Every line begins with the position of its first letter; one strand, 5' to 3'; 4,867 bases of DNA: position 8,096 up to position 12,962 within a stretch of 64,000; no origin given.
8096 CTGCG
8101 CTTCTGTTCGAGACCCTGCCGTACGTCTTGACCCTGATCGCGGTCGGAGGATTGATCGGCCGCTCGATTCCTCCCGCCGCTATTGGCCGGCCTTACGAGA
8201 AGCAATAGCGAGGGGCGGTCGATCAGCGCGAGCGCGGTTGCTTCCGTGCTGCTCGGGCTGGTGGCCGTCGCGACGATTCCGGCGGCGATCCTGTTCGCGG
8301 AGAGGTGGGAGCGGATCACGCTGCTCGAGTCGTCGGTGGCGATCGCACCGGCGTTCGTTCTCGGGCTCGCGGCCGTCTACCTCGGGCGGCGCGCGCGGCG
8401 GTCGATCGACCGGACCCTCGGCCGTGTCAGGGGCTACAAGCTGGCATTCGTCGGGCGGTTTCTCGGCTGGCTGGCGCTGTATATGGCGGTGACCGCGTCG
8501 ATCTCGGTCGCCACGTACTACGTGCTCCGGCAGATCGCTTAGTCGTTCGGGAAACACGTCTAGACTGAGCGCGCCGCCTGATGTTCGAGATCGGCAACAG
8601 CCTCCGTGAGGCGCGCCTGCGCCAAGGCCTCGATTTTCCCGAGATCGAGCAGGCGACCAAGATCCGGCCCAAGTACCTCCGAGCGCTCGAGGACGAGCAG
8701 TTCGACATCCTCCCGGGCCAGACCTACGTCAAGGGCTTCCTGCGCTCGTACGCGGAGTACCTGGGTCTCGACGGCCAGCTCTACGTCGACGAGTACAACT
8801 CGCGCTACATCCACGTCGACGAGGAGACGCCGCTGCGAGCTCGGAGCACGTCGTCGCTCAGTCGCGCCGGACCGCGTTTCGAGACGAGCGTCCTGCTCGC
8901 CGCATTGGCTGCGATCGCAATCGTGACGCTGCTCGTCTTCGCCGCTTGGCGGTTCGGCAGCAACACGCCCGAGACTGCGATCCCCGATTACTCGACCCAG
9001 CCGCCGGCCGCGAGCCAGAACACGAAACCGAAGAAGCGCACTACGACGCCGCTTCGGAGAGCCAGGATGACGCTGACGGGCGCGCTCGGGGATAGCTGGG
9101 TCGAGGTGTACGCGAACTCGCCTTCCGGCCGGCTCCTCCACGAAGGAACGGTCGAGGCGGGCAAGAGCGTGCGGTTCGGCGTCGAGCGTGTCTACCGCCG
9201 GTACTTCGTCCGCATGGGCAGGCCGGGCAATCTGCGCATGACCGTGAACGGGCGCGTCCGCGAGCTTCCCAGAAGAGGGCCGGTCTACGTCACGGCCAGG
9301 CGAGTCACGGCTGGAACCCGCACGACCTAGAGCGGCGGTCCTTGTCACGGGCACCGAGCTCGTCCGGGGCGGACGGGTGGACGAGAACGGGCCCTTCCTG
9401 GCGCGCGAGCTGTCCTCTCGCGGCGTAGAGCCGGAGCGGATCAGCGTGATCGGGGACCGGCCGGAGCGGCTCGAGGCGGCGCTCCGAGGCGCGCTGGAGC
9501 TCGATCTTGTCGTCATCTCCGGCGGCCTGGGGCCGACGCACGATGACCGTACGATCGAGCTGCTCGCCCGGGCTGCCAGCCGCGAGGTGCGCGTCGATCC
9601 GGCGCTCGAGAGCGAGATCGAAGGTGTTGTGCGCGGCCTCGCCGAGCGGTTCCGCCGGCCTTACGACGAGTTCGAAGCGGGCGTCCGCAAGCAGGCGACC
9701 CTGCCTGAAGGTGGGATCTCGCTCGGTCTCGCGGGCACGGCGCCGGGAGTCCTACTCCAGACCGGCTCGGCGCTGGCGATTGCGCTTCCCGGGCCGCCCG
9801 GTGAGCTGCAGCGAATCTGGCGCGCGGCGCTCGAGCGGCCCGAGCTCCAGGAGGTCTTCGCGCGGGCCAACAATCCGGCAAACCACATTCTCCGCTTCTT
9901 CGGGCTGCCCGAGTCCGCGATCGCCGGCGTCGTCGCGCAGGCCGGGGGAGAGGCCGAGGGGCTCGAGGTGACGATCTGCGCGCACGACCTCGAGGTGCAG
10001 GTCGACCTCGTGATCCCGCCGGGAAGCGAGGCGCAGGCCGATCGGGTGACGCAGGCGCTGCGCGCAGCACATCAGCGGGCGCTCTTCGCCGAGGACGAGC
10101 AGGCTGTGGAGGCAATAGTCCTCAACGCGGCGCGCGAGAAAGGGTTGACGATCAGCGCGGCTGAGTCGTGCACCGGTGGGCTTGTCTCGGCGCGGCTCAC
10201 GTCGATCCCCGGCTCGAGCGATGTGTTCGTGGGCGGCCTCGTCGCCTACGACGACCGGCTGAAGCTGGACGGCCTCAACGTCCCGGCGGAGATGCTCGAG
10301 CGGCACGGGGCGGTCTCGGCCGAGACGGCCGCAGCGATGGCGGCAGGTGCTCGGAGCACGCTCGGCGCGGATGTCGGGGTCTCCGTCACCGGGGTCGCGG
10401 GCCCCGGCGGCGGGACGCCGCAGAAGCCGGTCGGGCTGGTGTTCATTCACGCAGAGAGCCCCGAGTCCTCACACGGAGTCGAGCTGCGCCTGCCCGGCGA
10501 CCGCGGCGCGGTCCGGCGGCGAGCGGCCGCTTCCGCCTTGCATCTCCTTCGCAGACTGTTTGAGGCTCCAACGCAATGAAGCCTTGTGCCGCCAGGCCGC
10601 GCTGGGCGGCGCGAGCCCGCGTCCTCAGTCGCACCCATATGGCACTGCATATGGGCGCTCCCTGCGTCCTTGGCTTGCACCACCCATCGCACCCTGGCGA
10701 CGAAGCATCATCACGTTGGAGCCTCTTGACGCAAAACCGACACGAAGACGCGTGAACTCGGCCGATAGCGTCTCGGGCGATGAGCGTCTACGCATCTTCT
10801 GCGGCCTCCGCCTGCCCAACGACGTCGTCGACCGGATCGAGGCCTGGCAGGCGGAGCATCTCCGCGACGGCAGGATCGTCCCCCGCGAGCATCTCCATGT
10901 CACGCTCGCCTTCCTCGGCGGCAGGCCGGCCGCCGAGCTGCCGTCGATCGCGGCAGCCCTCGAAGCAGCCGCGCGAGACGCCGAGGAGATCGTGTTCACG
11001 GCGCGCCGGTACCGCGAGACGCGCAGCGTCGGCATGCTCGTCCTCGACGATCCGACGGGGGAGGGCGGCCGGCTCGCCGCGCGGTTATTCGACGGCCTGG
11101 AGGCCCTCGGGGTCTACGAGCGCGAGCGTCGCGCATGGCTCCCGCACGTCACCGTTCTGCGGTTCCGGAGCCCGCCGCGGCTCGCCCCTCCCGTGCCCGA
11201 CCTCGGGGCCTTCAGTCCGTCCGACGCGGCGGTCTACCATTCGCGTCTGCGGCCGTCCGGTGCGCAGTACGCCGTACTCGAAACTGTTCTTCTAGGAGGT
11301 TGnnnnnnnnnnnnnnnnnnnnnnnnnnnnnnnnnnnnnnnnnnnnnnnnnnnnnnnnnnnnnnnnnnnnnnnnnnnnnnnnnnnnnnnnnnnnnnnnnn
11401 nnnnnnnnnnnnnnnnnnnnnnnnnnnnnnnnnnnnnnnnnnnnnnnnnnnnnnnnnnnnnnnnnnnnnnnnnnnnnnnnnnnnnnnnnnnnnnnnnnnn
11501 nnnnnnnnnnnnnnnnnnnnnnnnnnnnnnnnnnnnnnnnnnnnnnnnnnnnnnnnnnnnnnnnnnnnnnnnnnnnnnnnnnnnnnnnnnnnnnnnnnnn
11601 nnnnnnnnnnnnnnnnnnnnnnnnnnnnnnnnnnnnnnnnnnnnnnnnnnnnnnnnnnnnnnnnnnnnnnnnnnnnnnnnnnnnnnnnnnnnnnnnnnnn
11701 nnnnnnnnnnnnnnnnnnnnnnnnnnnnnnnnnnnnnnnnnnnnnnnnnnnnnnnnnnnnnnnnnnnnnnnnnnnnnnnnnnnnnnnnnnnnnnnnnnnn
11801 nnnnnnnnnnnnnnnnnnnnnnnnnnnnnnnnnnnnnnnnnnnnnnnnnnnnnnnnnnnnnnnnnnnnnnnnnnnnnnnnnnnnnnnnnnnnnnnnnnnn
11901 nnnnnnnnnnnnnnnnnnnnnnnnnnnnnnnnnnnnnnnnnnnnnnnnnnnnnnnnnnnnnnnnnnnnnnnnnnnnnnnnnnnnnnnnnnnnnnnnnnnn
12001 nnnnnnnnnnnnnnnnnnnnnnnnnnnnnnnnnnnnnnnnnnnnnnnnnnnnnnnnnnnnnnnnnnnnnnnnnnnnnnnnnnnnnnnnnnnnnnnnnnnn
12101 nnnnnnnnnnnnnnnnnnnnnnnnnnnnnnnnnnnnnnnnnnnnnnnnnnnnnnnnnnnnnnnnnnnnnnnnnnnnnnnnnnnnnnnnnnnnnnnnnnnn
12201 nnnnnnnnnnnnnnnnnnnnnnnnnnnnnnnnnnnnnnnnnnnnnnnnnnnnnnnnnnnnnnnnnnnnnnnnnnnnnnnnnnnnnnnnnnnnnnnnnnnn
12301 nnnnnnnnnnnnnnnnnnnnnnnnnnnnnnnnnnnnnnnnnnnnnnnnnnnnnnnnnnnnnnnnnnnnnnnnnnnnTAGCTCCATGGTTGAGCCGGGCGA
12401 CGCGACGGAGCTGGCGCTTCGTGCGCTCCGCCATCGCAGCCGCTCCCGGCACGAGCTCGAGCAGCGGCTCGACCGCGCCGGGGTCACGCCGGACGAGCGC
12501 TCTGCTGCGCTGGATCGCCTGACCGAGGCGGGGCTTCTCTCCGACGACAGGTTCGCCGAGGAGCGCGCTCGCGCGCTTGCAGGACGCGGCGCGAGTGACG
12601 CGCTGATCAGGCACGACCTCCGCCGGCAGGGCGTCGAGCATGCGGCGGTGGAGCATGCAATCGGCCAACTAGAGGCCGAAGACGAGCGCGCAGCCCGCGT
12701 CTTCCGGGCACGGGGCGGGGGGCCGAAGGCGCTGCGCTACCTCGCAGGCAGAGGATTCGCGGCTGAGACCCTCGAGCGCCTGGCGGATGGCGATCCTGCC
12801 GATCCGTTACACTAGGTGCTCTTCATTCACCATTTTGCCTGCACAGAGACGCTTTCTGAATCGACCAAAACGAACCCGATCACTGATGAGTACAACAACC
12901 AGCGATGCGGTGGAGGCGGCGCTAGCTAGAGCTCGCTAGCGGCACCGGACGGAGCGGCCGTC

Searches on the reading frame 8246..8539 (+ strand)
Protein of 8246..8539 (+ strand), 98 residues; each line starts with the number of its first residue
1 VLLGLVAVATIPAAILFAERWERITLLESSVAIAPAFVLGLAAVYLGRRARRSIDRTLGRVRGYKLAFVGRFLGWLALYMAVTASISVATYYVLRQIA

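Call 58: search_protein_families(library=pfam, proteins=[window:8246-8539:+], max_evalue=0.00001)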
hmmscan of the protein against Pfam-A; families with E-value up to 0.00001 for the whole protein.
window:8246-8539:+ (98 aa): 1 family
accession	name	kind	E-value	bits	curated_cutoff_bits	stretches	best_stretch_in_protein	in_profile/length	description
PF13828.11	DUF4190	-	7.8e-07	29.2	35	1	37-82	17-60/62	Domain of unknown function (DUF4190)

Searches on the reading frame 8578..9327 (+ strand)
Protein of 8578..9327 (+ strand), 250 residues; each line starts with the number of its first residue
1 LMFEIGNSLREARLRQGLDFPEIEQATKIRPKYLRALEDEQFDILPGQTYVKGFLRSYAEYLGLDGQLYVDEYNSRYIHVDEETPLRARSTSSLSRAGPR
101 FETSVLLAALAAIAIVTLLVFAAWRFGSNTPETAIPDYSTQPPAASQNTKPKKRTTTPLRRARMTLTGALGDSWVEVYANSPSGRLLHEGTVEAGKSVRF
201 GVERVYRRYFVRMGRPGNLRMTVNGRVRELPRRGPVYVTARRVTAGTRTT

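Call 58: search_protein_families(library=pfam, proteins=[window:8578-9327:+], max_evalue=0.00001)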
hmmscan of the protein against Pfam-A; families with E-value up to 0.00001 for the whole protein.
window:8578-9327:+ (250 aa): 2 families
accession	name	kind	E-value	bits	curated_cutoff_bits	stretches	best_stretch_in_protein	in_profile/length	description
PF13413.12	HTH_25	-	1.4e-24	86.1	24.6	1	9-67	2-60/62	Helix-turn-helix domain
PF13464.11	RodZ_C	-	6e-07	29.8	23.9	1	170-231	5-61/72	RodZ C-terminal domain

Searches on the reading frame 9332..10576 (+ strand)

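Call 58: search_protein_families(library=pfam, proteins=[window:9332-10576:+], max_evalue=0.00001)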
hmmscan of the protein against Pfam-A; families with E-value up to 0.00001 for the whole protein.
window:9332-10576:+ (415 aa): 2 families
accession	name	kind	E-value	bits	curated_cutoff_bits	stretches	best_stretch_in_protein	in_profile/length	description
PF02464.23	CinA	-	4.1e-54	182.8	23.5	1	257-409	2-154/155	Competence-damaged protein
PF00994.29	MoCF_biosynth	-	2.9e-28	98.8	26.6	1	2-167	1-138/144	Probable molybdopterin binding domain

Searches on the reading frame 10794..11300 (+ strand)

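Call 58: search_protein_families(library=pfam, proteins=[window:10794-11300:+], max_evalue=0.00001)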
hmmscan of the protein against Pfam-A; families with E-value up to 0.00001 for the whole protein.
window:10794-11300:+ (169 aa): 2 families
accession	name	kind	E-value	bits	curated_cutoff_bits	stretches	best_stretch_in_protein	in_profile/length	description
PF02834.22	LigT_PEase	-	3e-12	47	23.3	1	7-72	3-73/87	LigT like Phosphoesterase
PF13563.12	2_5_RNA_ligase2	-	2.6e-10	41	27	1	9-137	3-129/152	2'-5' RNA ligase superfamily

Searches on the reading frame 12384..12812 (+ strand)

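Call 58: search_protein_families(library=pfam, proteins=[window:12384-12812:+], max_evalue=0.00001)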
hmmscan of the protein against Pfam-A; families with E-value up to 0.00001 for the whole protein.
window:12384-12812:+ (143 aa): 2 families
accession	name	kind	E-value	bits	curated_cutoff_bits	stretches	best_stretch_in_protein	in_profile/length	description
PF21982.2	RecX_HTH1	-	2.4e-10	40.7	26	1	8-46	2-40/40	RecX, first three-helix domain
PF02631.22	RecX_HTH2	-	6.3e-06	26.8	26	0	53-92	1-41/42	RecX, second three-helix domain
